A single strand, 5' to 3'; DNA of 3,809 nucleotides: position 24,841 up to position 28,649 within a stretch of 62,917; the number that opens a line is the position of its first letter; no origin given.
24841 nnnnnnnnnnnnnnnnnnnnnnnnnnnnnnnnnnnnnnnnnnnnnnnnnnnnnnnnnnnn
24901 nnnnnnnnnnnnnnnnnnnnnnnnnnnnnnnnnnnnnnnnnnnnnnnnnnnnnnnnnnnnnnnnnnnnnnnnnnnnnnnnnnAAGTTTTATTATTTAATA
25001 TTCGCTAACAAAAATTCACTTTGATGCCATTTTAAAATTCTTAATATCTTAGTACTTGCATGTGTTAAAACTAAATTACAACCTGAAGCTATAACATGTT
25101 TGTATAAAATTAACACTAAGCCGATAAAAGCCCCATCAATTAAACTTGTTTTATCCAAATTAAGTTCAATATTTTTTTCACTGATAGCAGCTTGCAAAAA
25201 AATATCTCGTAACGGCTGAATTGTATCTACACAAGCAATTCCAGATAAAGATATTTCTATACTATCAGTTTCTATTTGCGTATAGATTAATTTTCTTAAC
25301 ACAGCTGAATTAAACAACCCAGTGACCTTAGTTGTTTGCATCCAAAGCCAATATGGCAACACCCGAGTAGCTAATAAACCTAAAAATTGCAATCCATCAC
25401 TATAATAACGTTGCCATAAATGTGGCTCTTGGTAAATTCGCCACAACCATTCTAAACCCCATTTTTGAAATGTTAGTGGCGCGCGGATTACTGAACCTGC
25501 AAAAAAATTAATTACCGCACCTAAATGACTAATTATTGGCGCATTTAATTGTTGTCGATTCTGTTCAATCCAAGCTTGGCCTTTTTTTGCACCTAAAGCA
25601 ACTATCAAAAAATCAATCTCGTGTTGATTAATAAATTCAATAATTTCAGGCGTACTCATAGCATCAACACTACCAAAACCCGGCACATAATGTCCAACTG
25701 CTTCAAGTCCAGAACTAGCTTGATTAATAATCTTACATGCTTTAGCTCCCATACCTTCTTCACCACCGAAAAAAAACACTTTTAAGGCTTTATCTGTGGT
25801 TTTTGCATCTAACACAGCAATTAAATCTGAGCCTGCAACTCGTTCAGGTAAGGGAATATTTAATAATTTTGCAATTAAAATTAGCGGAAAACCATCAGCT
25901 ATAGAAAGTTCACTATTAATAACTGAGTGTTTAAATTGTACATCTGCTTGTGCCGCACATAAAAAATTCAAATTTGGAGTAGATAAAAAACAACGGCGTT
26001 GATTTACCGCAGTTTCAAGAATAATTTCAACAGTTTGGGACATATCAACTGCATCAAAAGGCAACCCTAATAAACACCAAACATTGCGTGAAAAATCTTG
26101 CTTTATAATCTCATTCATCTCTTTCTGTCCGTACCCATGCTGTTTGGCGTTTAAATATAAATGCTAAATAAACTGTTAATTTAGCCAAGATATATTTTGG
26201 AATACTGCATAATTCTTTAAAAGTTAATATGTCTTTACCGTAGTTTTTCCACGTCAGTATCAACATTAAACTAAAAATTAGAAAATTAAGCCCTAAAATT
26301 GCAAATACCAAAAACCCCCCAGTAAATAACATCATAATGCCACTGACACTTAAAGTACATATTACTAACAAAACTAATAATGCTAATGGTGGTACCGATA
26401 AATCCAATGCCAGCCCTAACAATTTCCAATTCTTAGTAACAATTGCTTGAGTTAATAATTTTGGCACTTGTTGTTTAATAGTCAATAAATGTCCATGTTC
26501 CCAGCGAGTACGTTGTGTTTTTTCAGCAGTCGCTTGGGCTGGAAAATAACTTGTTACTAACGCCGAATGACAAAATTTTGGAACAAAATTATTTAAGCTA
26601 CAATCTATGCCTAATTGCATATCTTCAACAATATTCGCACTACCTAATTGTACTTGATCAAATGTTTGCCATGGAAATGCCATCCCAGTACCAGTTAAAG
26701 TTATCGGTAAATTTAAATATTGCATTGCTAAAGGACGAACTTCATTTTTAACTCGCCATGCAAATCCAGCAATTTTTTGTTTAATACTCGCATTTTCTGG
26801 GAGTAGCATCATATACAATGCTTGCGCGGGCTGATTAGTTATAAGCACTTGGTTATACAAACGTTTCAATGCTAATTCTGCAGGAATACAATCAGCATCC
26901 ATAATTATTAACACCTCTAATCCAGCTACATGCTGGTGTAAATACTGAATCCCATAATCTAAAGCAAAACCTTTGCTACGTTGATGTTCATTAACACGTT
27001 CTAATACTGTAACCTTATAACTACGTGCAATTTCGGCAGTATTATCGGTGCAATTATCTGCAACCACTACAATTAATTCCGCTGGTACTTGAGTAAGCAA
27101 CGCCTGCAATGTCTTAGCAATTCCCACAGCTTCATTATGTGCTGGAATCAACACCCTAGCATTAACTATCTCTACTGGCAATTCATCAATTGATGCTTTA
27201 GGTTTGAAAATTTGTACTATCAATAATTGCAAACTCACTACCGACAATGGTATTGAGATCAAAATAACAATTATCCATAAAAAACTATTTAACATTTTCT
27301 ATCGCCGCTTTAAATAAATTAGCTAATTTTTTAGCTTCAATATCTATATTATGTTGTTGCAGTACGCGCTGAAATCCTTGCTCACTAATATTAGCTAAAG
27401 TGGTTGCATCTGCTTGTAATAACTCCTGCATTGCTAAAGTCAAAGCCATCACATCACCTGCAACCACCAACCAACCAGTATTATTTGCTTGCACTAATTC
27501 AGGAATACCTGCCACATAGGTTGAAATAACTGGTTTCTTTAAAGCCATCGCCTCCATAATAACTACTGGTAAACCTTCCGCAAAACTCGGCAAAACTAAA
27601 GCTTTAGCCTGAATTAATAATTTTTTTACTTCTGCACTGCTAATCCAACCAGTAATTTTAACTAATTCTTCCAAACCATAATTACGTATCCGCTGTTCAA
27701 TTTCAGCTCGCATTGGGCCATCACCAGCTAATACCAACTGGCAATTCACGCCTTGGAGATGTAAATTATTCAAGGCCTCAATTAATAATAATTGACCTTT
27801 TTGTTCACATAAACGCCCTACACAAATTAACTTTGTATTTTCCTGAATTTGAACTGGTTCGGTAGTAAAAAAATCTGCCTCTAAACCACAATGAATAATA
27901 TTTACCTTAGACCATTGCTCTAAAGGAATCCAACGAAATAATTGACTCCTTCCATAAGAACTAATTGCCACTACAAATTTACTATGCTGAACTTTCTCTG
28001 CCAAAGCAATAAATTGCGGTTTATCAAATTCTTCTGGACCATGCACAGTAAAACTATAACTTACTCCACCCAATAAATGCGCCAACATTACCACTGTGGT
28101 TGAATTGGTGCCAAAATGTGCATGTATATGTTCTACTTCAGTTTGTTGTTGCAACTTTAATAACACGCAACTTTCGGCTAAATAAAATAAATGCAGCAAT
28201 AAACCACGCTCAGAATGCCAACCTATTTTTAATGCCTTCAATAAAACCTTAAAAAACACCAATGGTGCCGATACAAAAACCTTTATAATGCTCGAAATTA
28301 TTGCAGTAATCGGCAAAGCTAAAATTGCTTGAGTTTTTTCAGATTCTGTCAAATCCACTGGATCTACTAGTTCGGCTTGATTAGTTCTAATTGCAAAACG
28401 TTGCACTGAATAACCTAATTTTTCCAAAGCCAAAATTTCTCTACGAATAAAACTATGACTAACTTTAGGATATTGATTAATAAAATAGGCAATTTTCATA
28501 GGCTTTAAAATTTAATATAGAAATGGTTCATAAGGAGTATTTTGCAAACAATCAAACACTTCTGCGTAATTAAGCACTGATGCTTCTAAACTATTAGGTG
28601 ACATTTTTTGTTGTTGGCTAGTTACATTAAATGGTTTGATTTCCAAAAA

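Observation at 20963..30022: Compact exosortase locus joined to a synthase-type GT2, a sulfotransferase and APS reductase: candidate sulfated-EPS system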

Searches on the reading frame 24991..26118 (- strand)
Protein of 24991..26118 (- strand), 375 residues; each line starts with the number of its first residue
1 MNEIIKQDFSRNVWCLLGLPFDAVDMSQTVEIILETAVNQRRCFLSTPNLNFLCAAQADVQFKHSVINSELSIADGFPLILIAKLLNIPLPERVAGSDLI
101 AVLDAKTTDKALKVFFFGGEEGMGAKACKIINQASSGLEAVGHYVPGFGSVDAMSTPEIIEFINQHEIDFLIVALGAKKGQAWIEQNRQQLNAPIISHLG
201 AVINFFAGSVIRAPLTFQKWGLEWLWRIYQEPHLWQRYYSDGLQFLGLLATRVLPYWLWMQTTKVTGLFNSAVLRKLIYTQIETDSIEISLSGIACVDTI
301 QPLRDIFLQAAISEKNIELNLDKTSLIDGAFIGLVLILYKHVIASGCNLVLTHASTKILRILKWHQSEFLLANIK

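Call 3: search_protein_families(library=pfam, proteins=[window:24991-26118:-], max_evalue=0.01)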
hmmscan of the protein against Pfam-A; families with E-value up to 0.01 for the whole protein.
window:24991-26118:- (375 aa): 2 families
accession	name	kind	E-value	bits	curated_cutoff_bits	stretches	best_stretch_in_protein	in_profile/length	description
PF03808.19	Glyco_tran_WecG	-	2.4e-45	154.8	27.4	1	70-238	2-168/168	Glycosyl transferase WecG/TagA/CpsF family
PF13466.11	STAS_2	-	4.5e-05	24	29.2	1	289-362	1-74/80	STAS domain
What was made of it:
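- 24991..26118 (-): GT26 (WecG/TagA/CpsF) glycosyltransferase with a C-terminal STAS domain. PF03808 matches at E=2.4e-45 and STAS_2 at E=4.5e-5, below its gathering score (call 3).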

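Call 4: search_protein_families(library=ncbifam, proteins=[window:24991-26118:-], max_evalue=0.01)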
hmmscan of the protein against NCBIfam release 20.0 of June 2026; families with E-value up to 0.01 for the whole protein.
window:24991-26118:- (375 aa): 6 families
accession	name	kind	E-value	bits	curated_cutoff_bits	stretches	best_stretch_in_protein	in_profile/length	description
NF041872.1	EPS_EpsA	equivalog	4e-35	121.4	500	1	22-249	26-254/265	exopolysaccharide biosynthesis glycosyltransferase EpsA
TIGR00696.1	wecG_tagA_cpsF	superfamily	3.6e-26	92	69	1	68-239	5-173/178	WecB/TagA/CpsF family glycosyltransferase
NF041710.1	UDPacetylman_taseTarA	equivalog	2.8e-25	89.2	350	1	16-229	11-221/247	N-acetylglucosaminyldiphosphoundecaprenol N-acetyl-beta-D-mannosaminyltransferase TarA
NF002980.1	PRK03692.1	equivalog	4.7e-19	68.8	323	1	24-239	15-226/240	lipopolysaccharide N-acetylmannosaminouronosyltransferase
TIGR02886.1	spore_II_AA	equivalog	0.00016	21.7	114.75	1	314-363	39-88/106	anti-sigma F factor antagonist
TIGR00377.1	ant_ant_sig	superfamily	0.0052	16.7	53.45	0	288-363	15-92/108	anti-sigma factor antagonist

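Call 31: search_solved_structures(query=window:24991-26118:-, max_evalue=0.01)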
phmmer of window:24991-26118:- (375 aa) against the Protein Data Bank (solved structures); distinct sequences matched with E-value up to 0.01: 3.
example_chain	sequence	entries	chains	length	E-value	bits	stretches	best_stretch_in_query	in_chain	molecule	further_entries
7mpk_A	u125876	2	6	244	3.9e-32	115.2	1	16-238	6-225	N-acetylglucosaminyldiphosphoundecaprenol N-acetyl-beta-D-mannosaminyltransferase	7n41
5wb4_A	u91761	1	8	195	4.5e-23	85.4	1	16-208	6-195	N-acetylglucosaminyldiphosphoundecaprenol N-acetyl-beta-D-mannosaminyltransferase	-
5wfg_A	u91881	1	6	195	8.4e-23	84.5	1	16-208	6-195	N-acetylglucosaminyldiphosphoundecaprenol N-acetyl-beta-D-mannosaminyltransferase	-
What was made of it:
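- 24991..26118 (-): PDB TarA 7mpk matches at E=3.9e-32 over residues 16-238 (call 31).
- The TagA part is supported by call 31. TagA-type enzymes use lipid-linked acceptors (call 31; own knowledge).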

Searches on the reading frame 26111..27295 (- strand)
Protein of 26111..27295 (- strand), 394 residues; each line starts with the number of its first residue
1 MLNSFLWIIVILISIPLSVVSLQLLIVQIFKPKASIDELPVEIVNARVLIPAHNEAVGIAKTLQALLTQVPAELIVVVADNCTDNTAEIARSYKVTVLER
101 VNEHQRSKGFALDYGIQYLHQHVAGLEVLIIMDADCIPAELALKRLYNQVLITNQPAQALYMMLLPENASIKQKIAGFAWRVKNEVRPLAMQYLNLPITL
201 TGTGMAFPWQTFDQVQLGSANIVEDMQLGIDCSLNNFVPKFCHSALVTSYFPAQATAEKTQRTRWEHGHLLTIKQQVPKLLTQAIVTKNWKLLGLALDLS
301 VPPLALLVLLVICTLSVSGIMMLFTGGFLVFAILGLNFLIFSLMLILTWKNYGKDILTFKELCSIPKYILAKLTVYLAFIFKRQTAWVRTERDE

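Call 3: search_protein_families(library=pfam, proteins=[window:26111-27295:-], max_evalue=0.01)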
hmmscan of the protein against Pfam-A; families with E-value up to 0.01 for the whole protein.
window:26111-27295:- (394 aa): 4 families
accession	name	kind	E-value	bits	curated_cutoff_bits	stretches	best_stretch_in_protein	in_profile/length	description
PF13641.12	Glyco_tranf_2_3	-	4.4e-14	53.5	27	1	48-266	5-228/230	Glycosyltransferase like family 2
PF00535.33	Glycos_transf_2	-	1.4e-12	48.3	23.3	1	48-149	2-102/168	Glycosyl transferase family 2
PF13632.12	Glyco_trans_2_3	-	5.5e-12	46.4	27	1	130-332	3-195/198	Glycosyl transferase family group 2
PF13704.12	Glyco_tranf_2_4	-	0.00048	21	27.5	1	53-135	1-81/98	Glycosyl transferase family 2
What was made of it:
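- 26111..27295 (-): 394-aa integral-membrane GT2 of the synthase-like (COG1215, QxxRW) class. Glyco_tranf_2_3 and Glyco_trans_2_3 match (call 3).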

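Call 4: search_protein_families(library=ncbifam, proteins=[window:26111-27295:-], max_evalue=0.01)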
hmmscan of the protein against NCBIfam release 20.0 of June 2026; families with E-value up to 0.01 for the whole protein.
window:26111-27295:- (394 aa): 12 families
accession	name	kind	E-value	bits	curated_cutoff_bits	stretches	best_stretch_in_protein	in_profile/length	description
NF041865.1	EpsU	equivalog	3.4e-48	164.6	700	1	9-393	3-391/394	exopolysaccharide biosynthesis GT2 family glycosyltransferase EpsU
NF053846.1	glyco_with_XrtP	equivalog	3.4e-12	45.8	520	2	40-184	37-192/440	XrtP-associated glycosyltransferase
TIGR03937.1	PgaC_IcaA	equivalog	3e-08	33.1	422.3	1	43-315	44-312/407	poly-beta-1,6-N-acetyl-D-glucosamine synthase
TIGR03469.1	HpnB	hypoth_equivalog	3.1e-08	33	379.25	1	46-163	46-173/386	hopene-associated glycosyltransferase HpnB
TIGR04283.1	glyco_like_mftF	equivalog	1.8e-07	31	182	1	48-181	3-128/221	TIGR04283 family arsenosugar biosynthesis glycosyltransferase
NF058614.1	PPMAGASynPpgS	equivalog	1.3e-05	24.7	370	1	47-136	3-87/226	polyprenyl-phospho-N-acetylgalactosaminyl synthase PpgS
TIGR04182.1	glyco_TIGR04182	equivalog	0.0001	21.8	325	1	48-136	4-83/293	S-layer glycoprotein N-glycosyltransferase AglJ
NF038302.1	EPS_HpsE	equivalog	0.00054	19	300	1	47-139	4-100/307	hormogonium polysaccharide biosynthesis glycosyltransferase HpsE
NF010496.0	PRK13915.1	equivalog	0.0033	16.5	262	1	47-102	34-93/307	glucosyl-3-phosphoglycerate synthase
NF041875.1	EPS_EpsD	equivalog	0.0039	16.7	370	1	48-145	3-99/325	exopolysaccharide biosynthesis glycosyltransferase EpsD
NF007482.0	PRK10073.1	equivalog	0.0048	16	423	1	47-109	9-72/334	glycosyltransferase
NF041391.1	DPhHxTase_Halo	equivalog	0.0075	15.3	375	1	52-113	3-61/213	dolichyl-phosphate hexose transferase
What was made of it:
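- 26111..27295 (-): The best NCBIfam match is EpsU at 164 bits, below the cut-off of 700 (call 4).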

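Call 30: search_solved_structures(query=window:26111-27295:-, max_evalue=0.01, show_alignments=1)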
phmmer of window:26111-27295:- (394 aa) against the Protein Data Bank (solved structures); distinct sequences matched with E-value up to 0.01: 2.
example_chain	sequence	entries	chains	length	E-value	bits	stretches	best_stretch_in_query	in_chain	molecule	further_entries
2z87_A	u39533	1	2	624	0.00025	23.4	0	45-147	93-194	Chondroitin synthase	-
2z86_A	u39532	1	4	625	0.00025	23.4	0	45-147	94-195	Chondroitin synthase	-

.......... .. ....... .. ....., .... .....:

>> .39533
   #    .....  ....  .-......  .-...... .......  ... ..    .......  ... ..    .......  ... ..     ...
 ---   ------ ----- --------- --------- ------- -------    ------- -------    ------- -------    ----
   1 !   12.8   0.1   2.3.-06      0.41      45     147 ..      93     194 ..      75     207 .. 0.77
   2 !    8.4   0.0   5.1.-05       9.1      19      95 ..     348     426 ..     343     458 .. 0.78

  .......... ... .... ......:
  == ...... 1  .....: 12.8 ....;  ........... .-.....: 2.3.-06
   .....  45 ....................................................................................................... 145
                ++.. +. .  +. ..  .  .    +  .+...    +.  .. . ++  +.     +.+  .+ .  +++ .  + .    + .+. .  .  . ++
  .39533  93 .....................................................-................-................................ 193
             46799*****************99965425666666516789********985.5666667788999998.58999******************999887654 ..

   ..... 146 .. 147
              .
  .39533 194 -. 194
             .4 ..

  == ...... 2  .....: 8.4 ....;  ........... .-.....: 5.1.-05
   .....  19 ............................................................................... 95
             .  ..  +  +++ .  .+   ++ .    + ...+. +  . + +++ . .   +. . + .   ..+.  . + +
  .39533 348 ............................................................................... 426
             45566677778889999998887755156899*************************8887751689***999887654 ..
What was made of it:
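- Tried and rejected: This gave only a marginal chondroitin synthase hit (call 30), so a structure prediction was needed.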

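Call 40: find_homologous_proteins(query=window:26111-27295:-, max_evalue=1e-10)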
Query window:26111-27295:- (394 aa): 7321 proteins with E <= 1e-10 among 8000 candidates; the best 120 are listed.
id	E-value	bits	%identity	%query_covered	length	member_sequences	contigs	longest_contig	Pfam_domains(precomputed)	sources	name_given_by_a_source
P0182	5.6e-255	863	100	100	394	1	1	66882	PF13632.13,PF13641.13,PF00535.33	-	-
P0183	1.3e-128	447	54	99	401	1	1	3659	PF13632.13,PF13641.13,PF00535.33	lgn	-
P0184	6.5e-128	445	56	100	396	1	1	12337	PF13632.13,PF13641.13,PF00535.33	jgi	jgi:cellulose synthase/poly-beta-1,6-N-acetylglucosamine synthase-like glycosyltransferase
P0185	4.1e-126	439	50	100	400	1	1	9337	PF13632.13,PF13641.13,PF00535.33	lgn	-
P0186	8.5e-126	438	53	99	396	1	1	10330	PF13632.13,PF13641.13,PF00535.33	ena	-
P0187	4.0e-125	436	55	97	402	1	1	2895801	PF13632.13,PF13641.13,PF00535.33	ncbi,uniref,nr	ncbi:hypothetical protein AU255_03860 [Methyloprofundus sedimenti]|uniref:Glycosyl transferase n=1 T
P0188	5.8e-125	435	53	100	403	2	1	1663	PF13632.13,PF13641.13,PF00535.33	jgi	-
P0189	1.2e-124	434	52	100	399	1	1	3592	PF13632.13,PF13641.13,PF00535.33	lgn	-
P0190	7.9e-124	432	53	100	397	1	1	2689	PF13632.13,PF13641.13,PF00535.33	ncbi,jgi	jgi:cellulose synthase/poly-beta-1,6-N-acetylglucosamine synthase-like glycosyltransferase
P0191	1.3e-123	431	52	99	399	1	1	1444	PF13632.13,PF13641.13,PF00535.33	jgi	jgi:cellulose synthase/poly-beta-1,6-N-acetylglucosamine synthase-like glycosyltransferase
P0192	1.7e-123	430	54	98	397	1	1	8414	PF13632.13,PF13641.13,PF00535.33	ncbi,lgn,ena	-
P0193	2.1e-123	430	52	100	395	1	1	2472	PF13632.13,PF13641.13,PF00535.33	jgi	-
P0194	1.6e-122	427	54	96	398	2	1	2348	PF13632.13,PF13641.13,PF00535.33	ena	-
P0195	3.7e-122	426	53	97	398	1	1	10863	PF13632.13,PF13641.13,PF00535.33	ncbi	-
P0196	4.4e-122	426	54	96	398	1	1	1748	PF13632.13,PF13641.13,PF00535.33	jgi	-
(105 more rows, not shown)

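Call 49: predict_structure(alignment_id=A3)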
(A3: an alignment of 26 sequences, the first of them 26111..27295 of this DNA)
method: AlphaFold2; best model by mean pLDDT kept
length: 394 residues; sequences in the alignment: 26
mean_pLDDT: 86.4   pTM: 0.85
mean pLDDT of the five models: 86.4, 85.7, 85.2, 85.0, 84.7
residues with pLDDT >= 90: 234; 70-90: 110; 50-70: 38; < 50: 12
segments of 3 or more residues with pLDDT < 50: 385-394
pLDDT, mean of each block of 10 residues (from residue 1): 89 95 95 61 90 88 95 96 91 97 80 93 95 93 93 94 89 89 94 91 89 76 68 91 92 63 72 88 94 93 89 93 89 96 95 93 86 70 49 33
secondary structure, 60 per line:
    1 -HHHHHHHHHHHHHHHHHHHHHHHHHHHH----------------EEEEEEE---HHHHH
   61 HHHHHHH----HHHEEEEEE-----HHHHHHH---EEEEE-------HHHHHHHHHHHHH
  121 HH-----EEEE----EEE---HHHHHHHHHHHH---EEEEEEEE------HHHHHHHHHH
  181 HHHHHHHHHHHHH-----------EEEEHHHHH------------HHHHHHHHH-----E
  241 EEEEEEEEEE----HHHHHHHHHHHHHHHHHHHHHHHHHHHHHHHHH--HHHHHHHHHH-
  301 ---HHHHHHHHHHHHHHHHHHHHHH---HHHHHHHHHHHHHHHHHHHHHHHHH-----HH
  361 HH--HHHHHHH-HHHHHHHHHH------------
elements in order: H2-29 E46-52 H56-67 E75-80 H86-92 E96-100 H108-122 E128-131 E136-138 H142-153 E157-164 H171-193 E205-208 H209-213 H226-234 E240-250 H255-287 H290-299 H304-325 H329-353 H359-362 H365-371 H373-382
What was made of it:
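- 26111..27295 (-): The AF2 model has pLDDT 86 (call 49).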

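Call 54: fold_search(model_id=the predicted structure, library=pdb)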
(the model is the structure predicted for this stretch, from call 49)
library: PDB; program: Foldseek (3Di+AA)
matches with E <= 10: 1133; with E <= 0.001: 246
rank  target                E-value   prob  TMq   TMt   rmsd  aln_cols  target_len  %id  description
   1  7sp8_A                7.7e-11  1.00  0.48  0.39  16.8       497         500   12  Chlorella virus Hyaluronan Synthase bound to UDP-GlcNAc (released 2022-04-06)
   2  9yq4_A                2.5e-10  1.00  0.53  0.43  15.1       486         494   12  Chlorella virus hyaluronan synthase bound to a proofreading UDP-GlcA (released 2025-12-10)
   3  8snc_A                4.6e-10  1.00  0.56  0.46  14.5       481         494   11  Chlorella virus Hyaluronan Synthase bound to GlcA extended GlcNAc primer (released 2024-05-01)
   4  9yq2_A                4.6e-10  1.00  0.49  0.40  16.3       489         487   13  Chlorella virus hyaluronan synthase bound to DDM (released 2025-12-10)
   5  7sp9_A                9.2e-10  1.00  0.49  0.40  15.5       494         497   13  Chlorella virus Hyaluronan Synthase in the GlcNAc-primed channel-closed state (released 2022-04-06)
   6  7sp7_A                9.7e-10  1.00  0.49  0.39  17.2       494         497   13  Chlorella virus hyaluronan synthase inhibited by UDP (released 2022-04-06)
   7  8sne_A                1.5e-09  1.00  0.53  0.43  15.3       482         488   12  Chlorella virus Hyaluronan Synthase bound to GlcA extended GlcNAc primer and UDP (released 2024-05-01)
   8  8smm_A                1.5e-09  1.00  0.51  0.41  15.6       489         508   11  Xenopus laevis hyaluronan synthase 1 (released 2024-05-01)
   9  8smn_A                1.6e-09  1.00  0.53  0.42  15.8       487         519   12  Xenopus laevis hyaluronan synthase 1, nascent HA polymer bound state (released 2024-05-01)
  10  5ej1_A                2.0e-09  1.00  0.57  0.33   6.6       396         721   16  Pre-translocation state of bacterial cellulose synthase (released 2016-03-30)
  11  8smp_A                3.5e-09  1.00  0.49  0.38  16.3       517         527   10  Xenopus laevis hyaluronan synthase 1, UDP-bound, gating loop inserted state (released 2024-05-01)
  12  9yq5_A                3.9e-09  1.00  0.49  0.39  17.0       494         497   13  Chlorella virus hyaluronan synthase bound to an inserted UDP-GlcA (released 2025-12-10)
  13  6yv7_B                4.4e-09  1.00  0.55  0.61   7.7       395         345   16  Mannosyltransferase PcManGT from Pyrobaculum calidifontis (released 2020-07-22)
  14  4p00_A                7.2e-09  1.00  0.56  0.33   6.8       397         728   15  Bacterial Cellulose Synthase in complex with cyclic-di-GMP and UDP (released 2014-04-09)
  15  7sp6_A                2.1e-08  1.00  0.50  0.41  15.7       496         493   13  Chlorella virus hyaluronan synthase (released 2022-04-06)
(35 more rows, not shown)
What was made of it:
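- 26111..27295 (-): Top Foldseek hits are hyaluronan synthases, BcsA and Chs1, and also the non-processive PcManGT (call 54).
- On Processive GT2 synthase-translocase (BcsA, HAS, PgaC type): Foldseek top hits are HAS at E=7.7e-11 and BcsA at E=2e-9 (call 54).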

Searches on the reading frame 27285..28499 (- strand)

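Call 3: search_protein_families(library=pfam, proteins=[window:27285-28499:-], max_evalue=0.01)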
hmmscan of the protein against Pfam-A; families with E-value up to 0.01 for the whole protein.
window:27285-28499:- (404 aa): 5 families
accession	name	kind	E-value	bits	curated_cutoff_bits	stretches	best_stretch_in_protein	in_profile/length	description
PF00534.26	Glycos_transf_1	-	5.1e-36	124.2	26.4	1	219-376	13-170/172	Glycosyl transferases group 1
PF13692.12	Glyco_trans_1_4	-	1.2e-34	120.1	27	1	223-362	3-141/142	Glycosyl transferases group 1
PF20706.3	GT4-conflict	-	1.1e-08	34.9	26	1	198-348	173-331/385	Family 4 Glycosyltransferase in conflict systems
PF13524.12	Glyco_trans_1_2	-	2.9e-05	24.5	25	1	254-392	16-142/144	Glycosyl transferase-like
PF13439.12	Glyco_transf_4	-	3e-05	24.5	28.5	1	104-209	55-169/170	Glycosyltransferase Family 4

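Call 4: search_protein_families(library=ncbifam, proteins=[window:27285-28499:-], max_evalue=0.01)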
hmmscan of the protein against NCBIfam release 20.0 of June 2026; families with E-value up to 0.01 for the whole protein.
window:27285-28499:- (404 aa): 40 families (the best 25 are shown)
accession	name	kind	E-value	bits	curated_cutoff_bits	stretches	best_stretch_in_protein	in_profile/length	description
NF041876.1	EPS_EpsE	equivalog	1.2e-63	215.7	400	1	3-392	1-389/389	exopolysaccharide biosynthesis GT4 family glycosyltransferase EpsE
TIGR04005.1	wcaL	equivalog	1.7e-38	132.6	537.6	1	1-398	1-405/406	colanic acid biosynthesis glycosyltransferase WcaL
TIGR03088.1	stp2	hypoth_equivalog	7.6e-33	114.1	409.05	1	214-398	187-372/374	TIGR03088 family PEP-CTERM/XrtA system glycosyltransferase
NF047684.1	TeichurnBiosyTuaC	equivalog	8e-32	110.6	550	1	115-400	102-390/391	teichuronic acid biosynthesis protein TuaC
TIGR03999.1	thiol_BshA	equivalog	1.2e-26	93.5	273.7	1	105-398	68-372/375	N-acetyl-alpha-D-glucosaminyl L-malate synthase BshA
TIGR02149.1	glgA_Coryne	subfamily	6.5e-23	81.5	302.4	1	169-397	141-388/391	glycogen synthase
NF041010.1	glycosy_Agl16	equivalog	1e-21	77.2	575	1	145-382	104-335/352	glycosylation protein Agl16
NF038295.1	EPS_HpsP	equivalog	3.4e-21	75.7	550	1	215-396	200-384/388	hormogonium polysaccharide biosynthesis glycosyltransferase HpsP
NF050056.1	ProtGlycPglH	equivalog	2.5e-20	72.9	600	1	213-391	171-345/354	GalNAc-alpha-(1->4)-GalNAc-alpha-(1->3)-diNAcBac-PP-undecaprenol alpha-1,4-N-acetyl-D-galactosaminyltransferase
TIGR04063.1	stp3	hypoth_equivalog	2e-18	66.4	442.05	1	214-398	206-394/397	TIGR04063 family PEP-CTERM/XrtA system glycosyltransferase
NF050063.1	ProtGlycPglJ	equivalog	3.9e-18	65.8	500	1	212-392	186-360/363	N-acetylgalactosamine-N,N'-diacetylbacillosaminyl-diphospho-undecaprenol 4-alpha-N-acetylgalactosaminyltransferase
NF047880.1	glyco_SdgA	exception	4.5e-18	65.1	800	1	200-385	294-477/488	serine-aspartate repeat adhesin O-glycosyltransferase SdgA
TIGR04047.1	MSMEG_0565_glyc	hypoth_equivalog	6.4e-18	65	259.85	1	125-394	90-369/373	MSMEG_0565 family glycosyltransferase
NF038298.1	EPS_HpsO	equivalog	1.7e-16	60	575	1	217-397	196-385/388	hormogonium polysaccharide biosynthesis glycosyltransferase HpsO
NF046085.1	XrtY_assoc_Gly1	equivalog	2.2e-16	59.7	400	1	166-399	154-384/387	XrtY-associated glycosyltransferase XYAG1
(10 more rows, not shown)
